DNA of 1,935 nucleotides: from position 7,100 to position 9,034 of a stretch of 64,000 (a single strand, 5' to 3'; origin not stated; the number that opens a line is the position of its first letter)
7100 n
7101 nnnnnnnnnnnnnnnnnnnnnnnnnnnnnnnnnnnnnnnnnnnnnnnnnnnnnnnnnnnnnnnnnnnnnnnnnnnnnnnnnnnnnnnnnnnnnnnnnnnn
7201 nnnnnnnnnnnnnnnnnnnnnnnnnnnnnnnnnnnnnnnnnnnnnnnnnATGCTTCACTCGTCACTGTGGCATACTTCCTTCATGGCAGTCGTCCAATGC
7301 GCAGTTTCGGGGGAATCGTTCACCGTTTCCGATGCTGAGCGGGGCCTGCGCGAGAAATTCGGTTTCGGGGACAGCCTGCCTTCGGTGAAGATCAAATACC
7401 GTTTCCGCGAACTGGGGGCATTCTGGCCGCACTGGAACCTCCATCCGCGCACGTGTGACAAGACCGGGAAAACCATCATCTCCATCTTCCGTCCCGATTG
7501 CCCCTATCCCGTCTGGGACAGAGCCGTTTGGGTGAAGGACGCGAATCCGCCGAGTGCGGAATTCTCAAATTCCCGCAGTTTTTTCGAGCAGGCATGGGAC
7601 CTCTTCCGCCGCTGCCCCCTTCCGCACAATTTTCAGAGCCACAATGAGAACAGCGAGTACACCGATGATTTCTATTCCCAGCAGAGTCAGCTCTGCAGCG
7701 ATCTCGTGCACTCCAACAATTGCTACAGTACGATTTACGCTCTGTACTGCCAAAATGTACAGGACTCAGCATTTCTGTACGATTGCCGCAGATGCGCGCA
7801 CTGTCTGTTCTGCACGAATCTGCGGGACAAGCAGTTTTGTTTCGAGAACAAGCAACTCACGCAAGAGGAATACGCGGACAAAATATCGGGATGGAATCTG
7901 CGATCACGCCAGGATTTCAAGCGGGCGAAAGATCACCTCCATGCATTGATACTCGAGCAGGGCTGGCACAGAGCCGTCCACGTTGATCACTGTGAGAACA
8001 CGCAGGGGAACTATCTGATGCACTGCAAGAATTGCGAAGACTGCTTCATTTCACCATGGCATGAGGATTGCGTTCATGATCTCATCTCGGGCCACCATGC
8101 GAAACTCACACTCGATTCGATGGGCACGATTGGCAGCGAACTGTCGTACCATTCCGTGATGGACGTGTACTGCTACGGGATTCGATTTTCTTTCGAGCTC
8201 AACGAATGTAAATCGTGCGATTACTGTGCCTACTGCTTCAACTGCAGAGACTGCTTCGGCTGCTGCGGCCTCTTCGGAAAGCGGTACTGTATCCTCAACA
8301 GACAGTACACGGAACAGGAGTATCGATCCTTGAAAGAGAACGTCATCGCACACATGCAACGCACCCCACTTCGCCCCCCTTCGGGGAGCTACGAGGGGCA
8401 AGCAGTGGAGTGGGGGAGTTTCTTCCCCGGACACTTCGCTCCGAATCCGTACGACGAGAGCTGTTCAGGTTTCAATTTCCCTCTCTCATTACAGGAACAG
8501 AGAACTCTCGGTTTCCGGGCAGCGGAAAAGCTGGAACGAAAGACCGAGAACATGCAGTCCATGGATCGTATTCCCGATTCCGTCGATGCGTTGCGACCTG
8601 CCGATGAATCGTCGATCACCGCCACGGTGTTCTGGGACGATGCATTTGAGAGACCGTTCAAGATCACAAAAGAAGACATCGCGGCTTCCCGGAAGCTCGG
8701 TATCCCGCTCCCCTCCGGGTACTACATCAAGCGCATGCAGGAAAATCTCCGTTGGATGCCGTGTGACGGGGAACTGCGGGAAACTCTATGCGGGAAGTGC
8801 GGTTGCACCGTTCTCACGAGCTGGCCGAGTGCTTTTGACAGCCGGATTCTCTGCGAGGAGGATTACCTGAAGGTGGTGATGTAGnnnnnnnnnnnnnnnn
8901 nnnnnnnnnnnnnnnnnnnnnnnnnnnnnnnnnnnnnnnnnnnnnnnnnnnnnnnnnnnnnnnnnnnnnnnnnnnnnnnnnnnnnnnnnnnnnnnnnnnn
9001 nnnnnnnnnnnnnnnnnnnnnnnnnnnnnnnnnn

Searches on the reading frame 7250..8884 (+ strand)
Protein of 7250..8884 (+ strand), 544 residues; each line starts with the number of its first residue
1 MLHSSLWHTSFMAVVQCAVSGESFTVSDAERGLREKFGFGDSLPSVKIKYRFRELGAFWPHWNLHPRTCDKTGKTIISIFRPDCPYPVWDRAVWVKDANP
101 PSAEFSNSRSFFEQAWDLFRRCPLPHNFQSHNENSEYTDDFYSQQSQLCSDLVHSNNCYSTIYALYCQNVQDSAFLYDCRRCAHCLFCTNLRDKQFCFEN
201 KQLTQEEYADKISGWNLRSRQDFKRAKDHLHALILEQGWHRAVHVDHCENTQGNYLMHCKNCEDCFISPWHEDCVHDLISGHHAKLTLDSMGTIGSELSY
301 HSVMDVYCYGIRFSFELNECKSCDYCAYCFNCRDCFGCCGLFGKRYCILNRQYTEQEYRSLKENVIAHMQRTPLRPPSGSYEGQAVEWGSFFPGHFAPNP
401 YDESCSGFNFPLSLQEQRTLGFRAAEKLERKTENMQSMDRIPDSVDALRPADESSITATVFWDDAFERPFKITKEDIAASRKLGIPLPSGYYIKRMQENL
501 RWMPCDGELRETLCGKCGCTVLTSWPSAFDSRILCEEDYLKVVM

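Call 11: search_protein_families(library=pfam, proteins=[window:7250-8884:+], max_evalue=0.001)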
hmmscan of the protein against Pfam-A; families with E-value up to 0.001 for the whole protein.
window:7250-8884:+ (544 aa): 0 families

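Call 81: search_protein_families(library=phrogs, proteins=[window:7250-8884:+], max_evalue=0.01)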
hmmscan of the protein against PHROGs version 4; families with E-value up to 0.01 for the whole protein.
window:7250-8884:+ (544 aa): 1 family
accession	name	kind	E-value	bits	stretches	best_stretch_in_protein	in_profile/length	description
phrog_15341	-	unknown function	0.0017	18.8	0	148-201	90-143/276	-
